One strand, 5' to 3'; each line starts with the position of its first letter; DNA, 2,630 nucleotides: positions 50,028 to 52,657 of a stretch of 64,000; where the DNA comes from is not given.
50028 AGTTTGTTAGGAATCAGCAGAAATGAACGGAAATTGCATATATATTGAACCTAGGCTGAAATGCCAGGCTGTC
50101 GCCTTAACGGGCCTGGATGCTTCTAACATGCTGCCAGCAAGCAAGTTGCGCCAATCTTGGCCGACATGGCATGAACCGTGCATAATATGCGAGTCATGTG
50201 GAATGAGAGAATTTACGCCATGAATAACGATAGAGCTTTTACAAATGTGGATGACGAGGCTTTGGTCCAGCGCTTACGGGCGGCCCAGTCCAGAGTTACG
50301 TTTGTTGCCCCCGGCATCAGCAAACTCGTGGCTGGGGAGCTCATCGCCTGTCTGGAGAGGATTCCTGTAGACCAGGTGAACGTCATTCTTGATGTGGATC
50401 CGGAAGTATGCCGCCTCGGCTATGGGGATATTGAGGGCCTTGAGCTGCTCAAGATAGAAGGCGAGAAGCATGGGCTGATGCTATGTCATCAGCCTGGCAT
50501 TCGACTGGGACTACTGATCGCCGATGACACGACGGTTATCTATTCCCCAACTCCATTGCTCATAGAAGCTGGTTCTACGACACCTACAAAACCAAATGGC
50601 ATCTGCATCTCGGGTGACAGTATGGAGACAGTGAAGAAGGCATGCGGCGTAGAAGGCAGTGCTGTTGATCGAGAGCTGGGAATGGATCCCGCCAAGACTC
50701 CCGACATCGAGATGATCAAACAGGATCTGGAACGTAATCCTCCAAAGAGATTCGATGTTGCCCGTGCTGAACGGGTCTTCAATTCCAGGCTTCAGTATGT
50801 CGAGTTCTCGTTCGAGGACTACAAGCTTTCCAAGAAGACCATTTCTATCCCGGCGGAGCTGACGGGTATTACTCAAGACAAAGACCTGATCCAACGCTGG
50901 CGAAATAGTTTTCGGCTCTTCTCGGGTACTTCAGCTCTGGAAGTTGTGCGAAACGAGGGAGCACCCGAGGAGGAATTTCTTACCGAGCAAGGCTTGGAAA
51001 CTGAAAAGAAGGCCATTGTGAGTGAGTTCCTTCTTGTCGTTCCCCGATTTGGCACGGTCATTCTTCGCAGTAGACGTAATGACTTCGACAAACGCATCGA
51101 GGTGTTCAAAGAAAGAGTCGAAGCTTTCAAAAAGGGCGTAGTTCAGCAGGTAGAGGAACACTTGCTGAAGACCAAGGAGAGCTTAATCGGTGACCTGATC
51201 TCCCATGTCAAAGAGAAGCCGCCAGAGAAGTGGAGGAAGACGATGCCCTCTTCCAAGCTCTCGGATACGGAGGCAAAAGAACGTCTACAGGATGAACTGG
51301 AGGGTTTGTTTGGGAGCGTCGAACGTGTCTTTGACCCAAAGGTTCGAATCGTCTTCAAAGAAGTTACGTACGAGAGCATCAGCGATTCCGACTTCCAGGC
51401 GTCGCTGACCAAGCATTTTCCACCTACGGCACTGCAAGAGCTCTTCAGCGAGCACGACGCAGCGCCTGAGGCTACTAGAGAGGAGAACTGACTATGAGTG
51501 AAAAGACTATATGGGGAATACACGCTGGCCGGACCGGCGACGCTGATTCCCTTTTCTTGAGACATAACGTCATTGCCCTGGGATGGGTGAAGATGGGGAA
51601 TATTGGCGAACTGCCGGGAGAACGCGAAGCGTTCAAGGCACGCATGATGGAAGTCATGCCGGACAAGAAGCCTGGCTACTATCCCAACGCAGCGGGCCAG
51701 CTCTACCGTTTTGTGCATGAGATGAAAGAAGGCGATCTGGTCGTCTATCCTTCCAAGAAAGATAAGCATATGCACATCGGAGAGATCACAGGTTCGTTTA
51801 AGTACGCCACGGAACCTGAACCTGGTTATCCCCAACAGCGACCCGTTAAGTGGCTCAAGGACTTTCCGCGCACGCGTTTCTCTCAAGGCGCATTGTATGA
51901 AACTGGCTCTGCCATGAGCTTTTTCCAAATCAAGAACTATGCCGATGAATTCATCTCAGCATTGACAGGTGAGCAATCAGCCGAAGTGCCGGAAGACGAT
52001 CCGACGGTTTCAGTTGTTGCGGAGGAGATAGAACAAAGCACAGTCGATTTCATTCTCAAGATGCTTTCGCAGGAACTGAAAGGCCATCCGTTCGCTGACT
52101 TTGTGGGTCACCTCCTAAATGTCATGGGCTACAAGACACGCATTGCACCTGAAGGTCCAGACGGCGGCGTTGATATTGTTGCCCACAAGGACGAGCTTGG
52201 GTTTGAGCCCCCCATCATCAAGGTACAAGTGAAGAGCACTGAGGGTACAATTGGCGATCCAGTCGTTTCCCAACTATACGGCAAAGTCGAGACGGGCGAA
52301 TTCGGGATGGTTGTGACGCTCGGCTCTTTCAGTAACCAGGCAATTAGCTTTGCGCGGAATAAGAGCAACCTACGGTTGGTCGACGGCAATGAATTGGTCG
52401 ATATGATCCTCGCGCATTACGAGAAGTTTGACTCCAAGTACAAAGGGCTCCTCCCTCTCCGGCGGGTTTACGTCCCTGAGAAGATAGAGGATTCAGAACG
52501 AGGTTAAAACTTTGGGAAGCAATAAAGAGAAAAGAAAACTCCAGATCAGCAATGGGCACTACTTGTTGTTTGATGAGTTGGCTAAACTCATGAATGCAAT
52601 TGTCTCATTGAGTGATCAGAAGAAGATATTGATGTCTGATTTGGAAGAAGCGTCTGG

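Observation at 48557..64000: Island-borne BREX-like operon with non-canonical composition and order (unknown / Mrr / two small unknowns / PglX / BrxC-like / PglZ)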

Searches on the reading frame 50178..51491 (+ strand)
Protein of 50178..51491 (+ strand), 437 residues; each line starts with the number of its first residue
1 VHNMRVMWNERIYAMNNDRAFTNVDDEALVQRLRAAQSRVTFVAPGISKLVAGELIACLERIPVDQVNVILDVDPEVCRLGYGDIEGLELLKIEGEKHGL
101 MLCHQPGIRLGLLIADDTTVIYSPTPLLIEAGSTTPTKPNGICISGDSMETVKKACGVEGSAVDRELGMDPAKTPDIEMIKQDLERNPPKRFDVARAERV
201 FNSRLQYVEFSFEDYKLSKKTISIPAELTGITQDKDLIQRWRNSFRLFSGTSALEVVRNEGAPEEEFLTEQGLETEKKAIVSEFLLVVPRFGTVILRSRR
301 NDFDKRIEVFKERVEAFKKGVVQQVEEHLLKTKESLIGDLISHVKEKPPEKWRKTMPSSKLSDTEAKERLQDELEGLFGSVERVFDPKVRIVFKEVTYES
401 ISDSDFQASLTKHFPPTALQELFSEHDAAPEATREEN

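Call 3: search_protein_families(library=padloc, proteins=[window:50178-51491:+], max_evalue=0.01)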
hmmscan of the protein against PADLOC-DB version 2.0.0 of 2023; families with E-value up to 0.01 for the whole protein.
window:50178-51491:+ (437 aa): 0 families

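Call 4: search_protein_families(library=pfam, proteins=[window:50178-51491:+], max_evalue=0.01)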
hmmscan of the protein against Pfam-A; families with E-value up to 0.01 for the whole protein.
window:50178-51491:+ (437 aa): 0 families

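Call 5: search_protein_families(library=ncbifam, proteins=[window:50178-51491:+], max_evalue=0.01)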
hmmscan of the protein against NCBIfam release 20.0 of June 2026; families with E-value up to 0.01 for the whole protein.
window:50178-51491:+ (437 aa): 0 families

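Call 43: find_homologous_proteins(query=window:50220-51491:+, max_evalue=0.001)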
Query window:50220-51491:+ (423 aa): 524 proteins with E <= 0.001 among 8000 candidates; the best 120 are listed.
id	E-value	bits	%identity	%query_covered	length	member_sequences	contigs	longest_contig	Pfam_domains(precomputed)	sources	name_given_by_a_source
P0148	2.8e-276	934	100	100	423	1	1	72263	-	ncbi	ncbi:hypothetical protein ACFLS1_01680 [Verrucomicrobiota bacterium]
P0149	1.2e-210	718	76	100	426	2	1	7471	-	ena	-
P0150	2.5e-204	697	74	100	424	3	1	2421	-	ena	-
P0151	4.4e-189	647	70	99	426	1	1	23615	-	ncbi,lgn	-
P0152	1.7e-167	576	60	99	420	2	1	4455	-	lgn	-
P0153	2.0e-161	555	58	98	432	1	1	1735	-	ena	-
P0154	6.4e-159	547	57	98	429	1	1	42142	-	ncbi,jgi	jgi:hypothetical protein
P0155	7.0e-156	537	57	98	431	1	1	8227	-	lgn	-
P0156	3.0e-127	443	48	100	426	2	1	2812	-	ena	-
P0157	7.5e-122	425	49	98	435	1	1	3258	-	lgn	-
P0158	2.3e-121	424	48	99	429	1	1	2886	-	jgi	jgi:hypothetical protein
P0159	8.2e-121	422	50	98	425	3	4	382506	-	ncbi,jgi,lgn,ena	jgi:hypothetical protein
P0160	1.2e-120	421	49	98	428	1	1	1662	-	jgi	jgi:hypothetical protein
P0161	1.7e-120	421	49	100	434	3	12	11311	-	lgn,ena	-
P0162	1.7e-119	417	50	98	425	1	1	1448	-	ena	-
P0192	1.4e-94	335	43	99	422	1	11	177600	-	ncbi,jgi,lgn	jgi:hypothetical protein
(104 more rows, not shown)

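Call 44: find_encoding_contigs(protein=P0151, flank=10000, max_places=1)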
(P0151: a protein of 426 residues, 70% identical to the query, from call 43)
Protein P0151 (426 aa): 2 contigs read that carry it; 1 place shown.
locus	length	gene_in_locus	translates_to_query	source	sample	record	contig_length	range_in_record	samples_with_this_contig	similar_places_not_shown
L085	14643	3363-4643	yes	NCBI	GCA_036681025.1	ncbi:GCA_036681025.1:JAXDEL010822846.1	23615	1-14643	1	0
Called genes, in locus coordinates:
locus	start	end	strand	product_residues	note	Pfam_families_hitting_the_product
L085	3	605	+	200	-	?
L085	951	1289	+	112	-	-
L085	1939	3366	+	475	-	PF06956:RtcR, PF00158:Sigma54_activat, PF14532:Sigma54_activ_2, PF07728:AAA_5 (weak), PF25601:AAA_lid_14, PF02954:HTH_8 (weak)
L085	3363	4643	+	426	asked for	-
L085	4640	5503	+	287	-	PF13182:DUF4007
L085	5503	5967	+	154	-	-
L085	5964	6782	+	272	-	-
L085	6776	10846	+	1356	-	PF02384:N6_Mtase (faint), PF20473:MmeI_Mtase, PF07669:Eco57I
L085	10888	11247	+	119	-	PF05635:23S_rRNA_IVP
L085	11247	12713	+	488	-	-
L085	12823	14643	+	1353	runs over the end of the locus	-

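Call 45: find_encoding_contigs(protein=P0154, flank=10000, max_places=1)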
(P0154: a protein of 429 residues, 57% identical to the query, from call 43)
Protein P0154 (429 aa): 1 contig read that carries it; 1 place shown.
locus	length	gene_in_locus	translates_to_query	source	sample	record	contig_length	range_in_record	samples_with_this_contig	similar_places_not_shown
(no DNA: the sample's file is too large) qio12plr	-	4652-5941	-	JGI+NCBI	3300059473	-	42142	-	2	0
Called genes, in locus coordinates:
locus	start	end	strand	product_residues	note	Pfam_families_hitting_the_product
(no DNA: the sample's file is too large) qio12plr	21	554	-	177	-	-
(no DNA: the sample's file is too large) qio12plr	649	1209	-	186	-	-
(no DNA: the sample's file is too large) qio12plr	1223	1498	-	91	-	PF13560:HTH_31 (weak), PF01381:HTH_3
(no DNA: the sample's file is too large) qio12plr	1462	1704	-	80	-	-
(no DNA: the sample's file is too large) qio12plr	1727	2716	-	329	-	PF20208:ARPP-1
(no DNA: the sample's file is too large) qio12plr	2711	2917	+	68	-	-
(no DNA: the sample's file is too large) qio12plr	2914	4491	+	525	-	PF06956:RtcR, PF00158:Sigma54_activat, PF14532:Sigma54_activ_2, PF07724:AAA_2 (weak), PF07728:AAA_5, PF25601:AAA_lid_14, PF02954:HTH_8 (weak)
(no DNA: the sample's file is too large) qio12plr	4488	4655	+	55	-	-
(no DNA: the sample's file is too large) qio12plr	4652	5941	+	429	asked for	-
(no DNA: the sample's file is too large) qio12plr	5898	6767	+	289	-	PF20247:DUF6602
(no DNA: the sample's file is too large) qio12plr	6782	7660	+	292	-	PF13182:DUF4007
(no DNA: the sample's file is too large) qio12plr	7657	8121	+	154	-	-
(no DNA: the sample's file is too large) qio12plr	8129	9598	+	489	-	PF04326:SLFN_AlbA_2, PF13749:HATPase_c_4, PF21247:Fic-like_C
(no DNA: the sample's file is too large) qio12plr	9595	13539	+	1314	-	PF20473:MmeI_Mtase (weak), PF07669:Eco57I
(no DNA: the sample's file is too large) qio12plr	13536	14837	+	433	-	PF02463:SMC_N (weak), PF13476:AAA_23, PF13175:AAA_15, PF13304:AAA_21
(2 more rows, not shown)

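Call 46: find_encoding_contigs(protein=P0159, flank=10000, max_places=1)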
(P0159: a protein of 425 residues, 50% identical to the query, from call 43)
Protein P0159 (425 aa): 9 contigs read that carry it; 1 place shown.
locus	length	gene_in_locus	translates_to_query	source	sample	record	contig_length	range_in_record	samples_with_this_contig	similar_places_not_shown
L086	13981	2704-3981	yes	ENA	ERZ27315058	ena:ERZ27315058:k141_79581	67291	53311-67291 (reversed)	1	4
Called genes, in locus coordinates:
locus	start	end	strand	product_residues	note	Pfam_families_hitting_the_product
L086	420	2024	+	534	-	PF00589:Phage_integrase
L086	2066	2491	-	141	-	-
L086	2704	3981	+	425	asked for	-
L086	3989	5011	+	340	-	PF28530:DUF8426, PF04471:Mrr_cat, PF22722:NA-iREase1 (weak)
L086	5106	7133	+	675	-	PF13588:HSDR_N_2, PF02384:N6_Mtase, PF07669:Eco57I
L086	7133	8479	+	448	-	-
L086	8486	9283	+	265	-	-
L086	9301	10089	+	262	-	-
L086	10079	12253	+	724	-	PF06508:QueC (faint)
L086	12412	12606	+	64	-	PF12844:HTH_19, PF13560:HTH_31, PF01381:HTH_3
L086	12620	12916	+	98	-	PF12728:HTH_17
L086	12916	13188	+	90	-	-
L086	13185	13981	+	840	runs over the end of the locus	PF19263:DUF5906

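Call 47: find_encoding_contigs(protein=P0192, flank=10000, max_places=1)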
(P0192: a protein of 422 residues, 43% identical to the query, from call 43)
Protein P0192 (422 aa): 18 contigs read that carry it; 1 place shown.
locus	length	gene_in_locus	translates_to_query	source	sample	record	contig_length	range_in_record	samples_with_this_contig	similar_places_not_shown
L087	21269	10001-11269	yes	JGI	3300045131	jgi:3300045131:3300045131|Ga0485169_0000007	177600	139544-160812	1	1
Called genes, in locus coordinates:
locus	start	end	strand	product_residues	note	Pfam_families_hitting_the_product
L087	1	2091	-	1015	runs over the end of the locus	PF01257:2Fe-2S_thioredx (weak), PF01512:Complex1_51K, PF10589:NADH_4Fe-4S, PF14691:Fer4_20, PF00070:Pyr_redox (faint), PF01266:DAO (weak), PF07992:Pyr_redox_2, PF13450:NAD_binding_8, +4 more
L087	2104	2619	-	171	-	PF01257:2Fe-2S_thioredx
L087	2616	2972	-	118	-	PF01257:2Fe-2S_thioredx (weak)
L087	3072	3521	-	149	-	PF00571:CBS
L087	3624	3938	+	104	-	-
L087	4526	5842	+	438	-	PF00589:Phage_integrase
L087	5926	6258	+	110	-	-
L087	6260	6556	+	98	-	-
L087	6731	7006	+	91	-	-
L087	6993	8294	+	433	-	PF13481:AAA_25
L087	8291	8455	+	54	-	-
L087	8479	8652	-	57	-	-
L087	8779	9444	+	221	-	-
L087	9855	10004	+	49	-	-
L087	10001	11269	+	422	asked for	-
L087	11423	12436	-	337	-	-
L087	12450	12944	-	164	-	-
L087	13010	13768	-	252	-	PF08867:FRG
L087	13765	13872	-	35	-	-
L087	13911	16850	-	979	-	PF20465:MmeI_hel, PF20473:MmeI_Mtase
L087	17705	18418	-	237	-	PF04337:DUF480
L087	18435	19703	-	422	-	PF00579:tRNA-synt_1b, PF16714:TyrRSs_C (weak), PF22421:SYY_C-terminal, PF01479:S4 (weak)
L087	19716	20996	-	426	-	PF00675:Peptidase_M16, PF05193:Peptidase_M16_C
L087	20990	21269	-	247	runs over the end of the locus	PF00977:His_biosynth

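Call 56: predict_structure(alignment_id=A3)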
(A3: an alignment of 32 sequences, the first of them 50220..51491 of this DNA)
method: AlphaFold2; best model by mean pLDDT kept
length: 423 residues; sequences in the alignment: 32
mean_pLDDT: 78.7   pTM: 0.47
mean pLDDT of the five models: 78.7, 77.8, 75.9, 75.7, 74.4
residues with pLDDT >= 90: 123; 70-90: 195; 50-70: 74; < 50: 31
segments of 3 or more residues with pLDDT < 50: 1-3, 115-119, 178-185, 415-423
pLDDT, mean of each block of 10 residues (from residue 1): 68 92 94 95 94 93 86 94 92 92 90 54 78 81 74 86 89 65 54 88 60 55 54 54 64 81 92 91 92 92 82 75 77 80 82 83 65 87 81 88 78 47 38
secondary structure, 60 per line:
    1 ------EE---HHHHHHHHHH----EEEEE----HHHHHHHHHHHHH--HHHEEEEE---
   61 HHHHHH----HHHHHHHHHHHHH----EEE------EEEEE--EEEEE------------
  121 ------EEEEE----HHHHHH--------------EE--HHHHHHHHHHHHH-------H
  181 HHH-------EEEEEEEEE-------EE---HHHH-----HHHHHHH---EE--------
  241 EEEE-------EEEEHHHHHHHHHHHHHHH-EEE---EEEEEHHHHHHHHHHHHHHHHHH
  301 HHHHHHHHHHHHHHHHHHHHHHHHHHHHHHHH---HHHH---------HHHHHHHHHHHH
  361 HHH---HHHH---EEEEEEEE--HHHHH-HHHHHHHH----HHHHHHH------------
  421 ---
elements in order: H12-21 E26-30 H35-47 E53-57 H61-66 H71-83 E88-90 E97-101 E104-108 E127-131 H136-141 H160-172 H180-183 E191-199 H212-215 H221-227 E241-244 E252-255 H256-270 E272-274 E278-282 H283-332 H336-339 H349-363 H367-370 E374-381 H384-388 H390-397 H402-408

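Call 59: fold_search(model_id=the predicted structure, library=pdb)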
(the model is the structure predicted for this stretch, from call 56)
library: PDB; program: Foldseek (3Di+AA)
matches with E <= 10: 303; with E <= 0.001: 0
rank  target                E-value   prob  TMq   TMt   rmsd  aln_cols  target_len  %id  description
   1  5bpi_C                1.4e-03  1.00  0.20  0.31   5.0       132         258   17  Structure of TrmBL2, an archaeal chromatin protein, shows a novel mode of DNA binding. (released 2015-09-02)
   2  5bpi_D                3.9e-03  1.00  0.20  0.31   5.1       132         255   17  Structure of TrmBL2, an archaeal chromatin protein, shows a novel mode of DNA binding. (released 2015-09-02)
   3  4urj_A                4.1e-03  1.00  0.25  0.56   4.4       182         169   13  Crystal structure of human BJ-TSA-9 (released 2014-10-01)
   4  5bpd_C                5.5e-03  1.00  0.19  0.29   5.3       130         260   12  Structure of TrmBL2, an archaeal chromatin protein, shows a novel mode of DNA binding. (released 2015-09-02)
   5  7e0m_A                6.8e-03  1.00  0.19  0.21   2.7       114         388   21  Crystal structure of phospholipase D (released 2021-12-22)
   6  5bpd_B                1.1e-02  1.00  0.21  0.32   5.4       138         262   14  Structure of TrmBL2, an archaeal chromatin protein, shows a novel mode of DNA binding. (released 2015-09-02)
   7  7e0m_B                1.5e-02  1.00  0.18  0.20   3.3       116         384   22  Crystal structure of phospholipase D (released 2021-12-22)
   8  9fhk_A                1.7e-02  1.00  0.23  0.28   4.8       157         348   13  Structure of the F13 protein of Vaccinia virus (P21 crystal form) (released 2025-03-12)
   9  5bqt_A                1.7e-02  1.00  0.20  0.30   5.6       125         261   15  Structure of TrmBL2, an archaeal chromatin protein, shows a novel mode of DNA binding. (released 2015-09-02)
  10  3hsi_A                1.7e-02  0.95  0.25  0.24  17.8       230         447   12  Crystal structure of phosphatidylserine synthase Haemophilus influenzae Rd KW20 (released 2009-06-30)
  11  5bqt_B                1.8e-02  1.00  0.22  0.35   3.9       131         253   14  Structure of TrmBL2, an archaeal chromatin protein, shows a novel mode of DNA binding. (released 2015-09-02)
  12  8s86_A                2.0e-02  0.84  0.20  0.21  15.4       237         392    9  human PLD3 homodimer structure (released 2024-05-15)
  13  5bpd_D                2.1e-02  0.99  0.19  0.30   5.4       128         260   13  Structure of TrmBL2, an archaeal chromatin protein, shows a novel mode of DNA binding. (released 2015-09-02)
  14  8v08_A                2.8e-02  0.99  0.21  0.22   5.1       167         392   12  Crystal structure of human PLD4 co-crystallized with 5'Pi-ssDNA (released 2024-03-13)
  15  9fiz                  2.9e-02  1.00  0.24  0.27   4.2       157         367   13  Structure of the F13 protein (mutant A295E) of Vaccinia virus (released 2025-03-12)
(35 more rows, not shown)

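Call 90: search_protein_families(library=pfam, proteins=[L085:5964-6782:+, L085:11247-12713:+], max_evalue=0.01)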
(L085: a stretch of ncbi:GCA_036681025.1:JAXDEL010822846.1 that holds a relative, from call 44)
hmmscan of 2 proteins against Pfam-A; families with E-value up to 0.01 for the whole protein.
L085:5964-6782:+ (272 aa): 0 families

L085:11247-12713:+ (488 aa): 4 families
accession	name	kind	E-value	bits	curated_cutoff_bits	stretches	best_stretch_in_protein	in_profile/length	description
PF13749.12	HATPase_c_4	-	3.7e-25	88.2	26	1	291-375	1-87/89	Putative ATP-dependent DNA helicase recG C-terminal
PF04326.19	SLFN_AlbA_2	-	2.3e-24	86.6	25.3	1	13-128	1-117/118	Schlafen, AlbA_2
PF21247.3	Fic-like_C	-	9.3e-12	45.1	27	1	407-468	3-64/64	Filamentation induced by cAMP protein Fic-like, C-terminal domain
PF21476.4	PF0610-like_N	-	0.0069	17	33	0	408-433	4-29/50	PF0610-like, N-terminal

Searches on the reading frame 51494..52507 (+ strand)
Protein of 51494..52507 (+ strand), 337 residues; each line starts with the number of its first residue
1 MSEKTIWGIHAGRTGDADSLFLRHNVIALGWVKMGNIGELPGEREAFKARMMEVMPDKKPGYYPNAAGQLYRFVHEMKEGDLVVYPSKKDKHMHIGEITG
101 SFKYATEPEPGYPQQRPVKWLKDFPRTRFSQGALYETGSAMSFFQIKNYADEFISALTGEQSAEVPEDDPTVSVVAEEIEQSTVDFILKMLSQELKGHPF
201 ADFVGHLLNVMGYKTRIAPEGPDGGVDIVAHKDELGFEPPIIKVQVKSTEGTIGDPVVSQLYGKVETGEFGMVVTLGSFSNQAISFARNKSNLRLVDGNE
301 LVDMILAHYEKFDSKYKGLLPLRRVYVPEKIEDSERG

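Call 3: search_protein_families(library=padloc, proteins=[window:51494-52507:+], max_evalue=0.01)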
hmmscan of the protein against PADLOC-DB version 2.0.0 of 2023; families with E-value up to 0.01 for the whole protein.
window:51494-52507:+ (337 aa): 11 families
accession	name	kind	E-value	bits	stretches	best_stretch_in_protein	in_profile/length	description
PDLC04819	PDC-S02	-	3.2e-136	452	1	1-330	1-331/334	-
PDLC04815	PDC-S02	-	5.3e-77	257.5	1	5-330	2-343/346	-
PDLC04806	PDC-S02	-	1.1e-41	141.2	1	5-327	3-322/324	-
PDLC04824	PDC-S02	-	5.6e-18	63.2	1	4-189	2-191/308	-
PDLC04796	PDC-S02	-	3.5e-13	47.3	1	188-309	236-361/390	-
PDLC03448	REase_II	-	1.1e-11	41.6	1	5-161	265-420/857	Type II restriction enzyme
PDLC03657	mREase_IV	-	7.5e-11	39.9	1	171-308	149-294/317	Type IV methyl-directed restriction enzyme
PDLC04799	PDC-S02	-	6.5e-10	36.6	1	46-193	49-195/308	-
PDLC00631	ZorD1|ZorD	-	5.4e-06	22.5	1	193-308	946-1063/1071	"SWI2/SNF2 helicase, Mrr-like nuclease"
PDLC03663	mREase_IV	-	4.4e-05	20.4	1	199-311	416-529/544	Type IV methyl-directed restriction enzyme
PDLC04816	PDC-S02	-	0.0006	17.4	1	18-122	19-117/299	-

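Call 4: search_protein_families(library=pfam, proteins=[window:51494-52507:+], max_evalue=0.01)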
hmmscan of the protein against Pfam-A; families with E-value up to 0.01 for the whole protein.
window:51494-52507:+ (337 aa): 2 families
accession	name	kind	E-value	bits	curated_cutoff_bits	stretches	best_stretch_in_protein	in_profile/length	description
PF04471.18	Mrr_cat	-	4.2e-26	91.7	21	1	193-305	2-115/115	Restriction endonuclease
PF22722.2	NA-iREase1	-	1.6e-05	25.3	27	1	201-303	2-106/106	NACHT-associated inactive Restriction Endonuclease 1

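Call 5: search_protein_families(library=ncbifam, proteins=[window:51494-52507:+], max_evalue=0.01)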
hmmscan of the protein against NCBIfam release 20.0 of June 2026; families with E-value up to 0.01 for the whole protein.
window:51494-52507:+ (337 aa): 0 families
